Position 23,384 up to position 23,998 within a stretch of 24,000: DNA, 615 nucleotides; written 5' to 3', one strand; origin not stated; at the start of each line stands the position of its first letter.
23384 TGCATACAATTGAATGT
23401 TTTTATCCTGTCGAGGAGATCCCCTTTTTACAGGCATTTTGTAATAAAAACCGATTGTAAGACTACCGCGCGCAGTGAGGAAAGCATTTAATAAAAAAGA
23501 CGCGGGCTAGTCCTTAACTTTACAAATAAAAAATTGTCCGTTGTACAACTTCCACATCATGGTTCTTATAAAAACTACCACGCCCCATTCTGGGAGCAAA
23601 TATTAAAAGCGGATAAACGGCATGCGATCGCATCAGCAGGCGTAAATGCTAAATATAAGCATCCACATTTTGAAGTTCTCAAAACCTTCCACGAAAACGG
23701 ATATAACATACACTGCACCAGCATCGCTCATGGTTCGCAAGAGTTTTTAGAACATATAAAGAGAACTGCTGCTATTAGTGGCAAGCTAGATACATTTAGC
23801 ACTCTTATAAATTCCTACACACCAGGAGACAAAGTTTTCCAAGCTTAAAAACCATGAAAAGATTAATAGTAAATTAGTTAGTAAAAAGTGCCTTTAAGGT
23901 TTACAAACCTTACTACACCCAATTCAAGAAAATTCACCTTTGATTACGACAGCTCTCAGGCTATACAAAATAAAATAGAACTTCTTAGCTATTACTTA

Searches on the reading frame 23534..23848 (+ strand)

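Call 32: search_protein_families(library=ncbifam, proteins=[window:23534-23848:+], max_evalue=0.1)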
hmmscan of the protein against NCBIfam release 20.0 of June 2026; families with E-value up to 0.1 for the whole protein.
window:23534-23848:+ (104 aa): 3 families
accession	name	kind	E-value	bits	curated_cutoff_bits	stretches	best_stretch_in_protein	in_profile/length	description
TIGR00361.1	ComEC_Rec2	equivalog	4.4e-07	28.4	190.05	1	2-62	602-659/663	DNA internalization-related competence protein ComEC/Rec2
NF008580.0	PRK11539.1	equivalog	3.7e-05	22.3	969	1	2-65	661-721/758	ComEC family protein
NF041809.1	Avs1a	equivalog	0.025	13.4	420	1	3-51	296-340/387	AVAST type 1 anti-phage system MBL fold metallo-hydrolase Avs1a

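Call 100: search_protein_families(library=phrogs, proteins=[window:23534-23848:+], max_evalue=0.01)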
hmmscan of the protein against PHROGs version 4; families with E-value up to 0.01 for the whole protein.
window:23534-23848:+ (104 aa): 4 families
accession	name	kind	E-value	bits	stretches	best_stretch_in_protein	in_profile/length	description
phrog_36445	-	unknown function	4.9e-07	30.7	1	3-64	112-170/195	-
phrog_28593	-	unknown function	0.00043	20.6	1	3-84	245-325/363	-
phrog_7043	-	tail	0.0005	19.7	1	2-62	809-866/1077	tail protein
phrog_14556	-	unknown function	0.0045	16.8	1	3-59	306-359/451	-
